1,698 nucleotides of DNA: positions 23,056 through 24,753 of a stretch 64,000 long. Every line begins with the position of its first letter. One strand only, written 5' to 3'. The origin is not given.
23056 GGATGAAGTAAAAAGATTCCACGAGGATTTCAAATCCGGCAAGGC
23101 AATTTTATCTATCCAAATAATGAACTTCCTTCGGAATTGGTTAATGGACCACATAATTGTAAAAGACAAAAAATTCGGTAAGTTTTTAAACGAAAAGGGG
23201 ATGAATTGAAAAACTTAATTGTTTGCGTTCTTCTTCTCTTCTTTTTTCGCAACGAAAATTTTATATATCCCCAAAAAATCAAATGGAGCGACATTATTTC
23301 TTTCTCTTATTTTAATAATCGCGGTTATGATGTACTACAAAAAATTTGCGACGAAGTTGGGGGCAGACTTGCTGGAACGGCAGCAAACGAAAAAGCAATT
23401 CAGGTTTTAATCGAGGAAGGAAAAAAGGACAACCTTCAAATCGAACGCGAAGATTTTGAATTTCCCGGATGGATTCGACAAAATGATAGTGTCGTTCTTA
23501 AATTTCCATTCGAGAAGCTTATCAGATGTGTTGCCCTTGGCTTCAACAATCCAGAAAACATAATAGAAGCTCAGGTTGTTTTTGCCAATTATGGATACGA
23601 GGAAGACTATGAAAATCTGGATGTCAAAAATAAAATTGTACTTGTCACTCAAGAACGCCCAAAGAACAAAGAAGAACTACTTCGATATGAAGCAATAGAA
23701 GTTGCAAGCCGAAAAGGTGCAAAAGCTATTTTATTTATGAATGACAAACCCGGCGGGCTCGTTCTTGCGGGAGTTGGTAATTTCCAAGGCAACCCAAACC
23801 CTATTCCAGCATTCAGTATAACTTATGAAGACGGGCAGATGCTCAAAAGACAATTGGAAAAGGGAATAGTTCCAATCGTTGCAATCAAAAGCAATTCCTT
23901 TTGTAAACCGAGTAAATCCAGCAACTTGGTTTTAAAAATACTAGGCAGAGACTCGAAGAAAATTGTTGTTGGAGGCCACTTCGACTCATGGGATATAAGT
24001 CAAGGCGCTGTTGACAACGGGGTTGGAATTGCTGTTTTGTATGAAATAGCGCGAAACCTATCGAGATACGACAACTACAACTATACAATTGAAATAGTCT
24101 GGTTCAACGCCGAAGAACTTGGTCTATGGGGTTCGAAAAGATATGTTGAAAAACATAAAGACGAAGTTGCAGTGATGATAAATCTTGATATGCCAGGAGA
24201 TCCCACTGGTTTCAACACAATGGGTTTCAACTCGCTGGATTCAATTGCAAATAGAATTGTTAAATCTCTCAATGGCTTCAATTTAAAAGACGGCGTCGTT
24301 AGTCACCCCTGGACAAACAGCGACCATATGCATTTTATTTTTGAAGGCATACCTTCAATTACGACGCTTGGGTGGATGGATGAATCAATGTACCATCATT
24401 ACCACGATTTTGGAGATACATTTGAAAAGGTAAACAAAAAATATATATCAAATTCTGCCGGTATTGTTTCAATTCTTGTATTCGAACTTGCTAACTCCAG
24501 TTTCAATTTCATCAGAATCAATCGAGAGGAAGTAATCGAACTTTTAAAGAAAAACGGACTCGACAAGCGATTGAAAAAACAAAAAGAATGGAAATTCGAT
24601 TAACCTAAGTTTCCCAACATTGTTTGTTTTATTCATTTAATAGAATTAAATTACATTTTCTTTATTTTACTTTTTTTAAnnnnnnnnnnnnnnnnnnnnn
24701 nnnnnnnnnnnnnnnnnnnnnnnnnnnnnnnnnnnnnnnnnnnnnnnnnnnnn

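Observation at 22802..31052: Nine-gene co-directional envelope module: hemerythrin, M28 peptidase, SAM-MTase, YfhO, MFS, M29-like aminopeptidase, L,D-transpeptidase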

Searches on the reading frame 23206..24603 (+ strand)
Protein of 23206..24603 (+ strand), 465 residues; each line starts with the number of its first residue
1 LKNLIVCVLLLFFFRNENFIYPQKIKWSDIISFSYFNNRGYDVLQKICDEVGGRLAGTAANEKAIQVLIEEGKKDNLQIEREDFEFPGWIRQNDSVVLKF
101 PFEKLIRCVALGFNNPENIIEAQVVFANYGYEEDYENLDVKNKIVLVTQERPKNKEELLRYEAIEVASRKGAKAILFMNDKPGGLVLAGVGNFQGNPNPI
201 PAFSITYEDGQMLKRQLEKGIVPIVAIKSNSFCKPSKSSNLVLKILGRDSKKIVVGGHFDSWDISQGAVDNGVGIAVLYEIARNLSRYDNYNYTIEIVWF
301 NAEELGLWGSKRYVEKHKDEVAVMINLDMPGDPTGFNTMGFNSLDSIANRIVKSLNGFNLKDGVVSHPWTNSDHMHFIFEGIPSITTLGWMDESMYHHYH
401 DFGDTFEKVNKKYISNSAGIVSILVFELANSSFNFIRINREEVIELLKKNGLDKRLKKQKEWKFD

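Call 5: search_protein_families(library=pfam, proteins=[window:23206-24603:+], max_evalue=0.01)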
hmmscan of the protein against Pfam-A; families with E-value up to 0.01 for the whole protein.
window:23206-24603:+ (465 aa): 5 families
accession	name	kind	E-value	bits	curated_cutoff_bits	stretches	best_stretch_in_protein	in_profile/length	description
PF04389.22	Peptidase_M28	-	7.8e-32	111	21.3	1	240-421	1-189/193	Peptidase family M28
PF02225.27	PA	-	1.6e-10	41.4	23.9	1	122-213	3-95/95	PA domain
PF05343.19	Peptidase_M42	-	1.1e-05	25.1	23.2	1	266-335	130-198/292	M42 glutamyl aminopeptidase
PF16254.10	DUF4910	-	0.00019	20.8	26.6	1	268-423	83-239/247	Domain of unknown function (DUF4910)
PF01546.33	Peptidase_M20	-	0.0051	17.2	24.6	0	267-333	32-103/206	Peptidase family M20/M25/M40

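Call 6: search_protein_families(library=ncbifam, proteins=[window:23206-24603:+], max_evalue=0.01)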
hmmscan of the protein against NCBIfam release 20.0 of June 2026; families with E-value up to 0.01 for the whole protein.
window:23206-24603:+ (465 aa): 5 families
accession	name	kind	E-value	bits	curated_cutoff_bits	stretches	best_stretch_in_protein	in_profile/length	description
NF045908.1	AminopepLapALeg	equivalog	7.6e-12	44.8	600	1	242-429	194-394/396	aminopeptidase LapA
NF038113.1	T9SSA_dep_M36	equivalog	0.00032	19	885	1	164-231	486-552/869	T9SS-dependent M36 family metallopeptidase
NF007568.0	PRK10199.1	equivalog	0.00039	19.8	298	1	266-332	139-210/346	aminopeptidase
TIGR01883.1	PepT-like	hypoth_equivalog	0.0014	17.7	274.25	1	257-332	87-161/361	peptidase T-like protein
NF006771.0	PRK09290.1-5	subfamily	0.0016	17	399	1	239-312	60-140/413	allantoate amidohydrolase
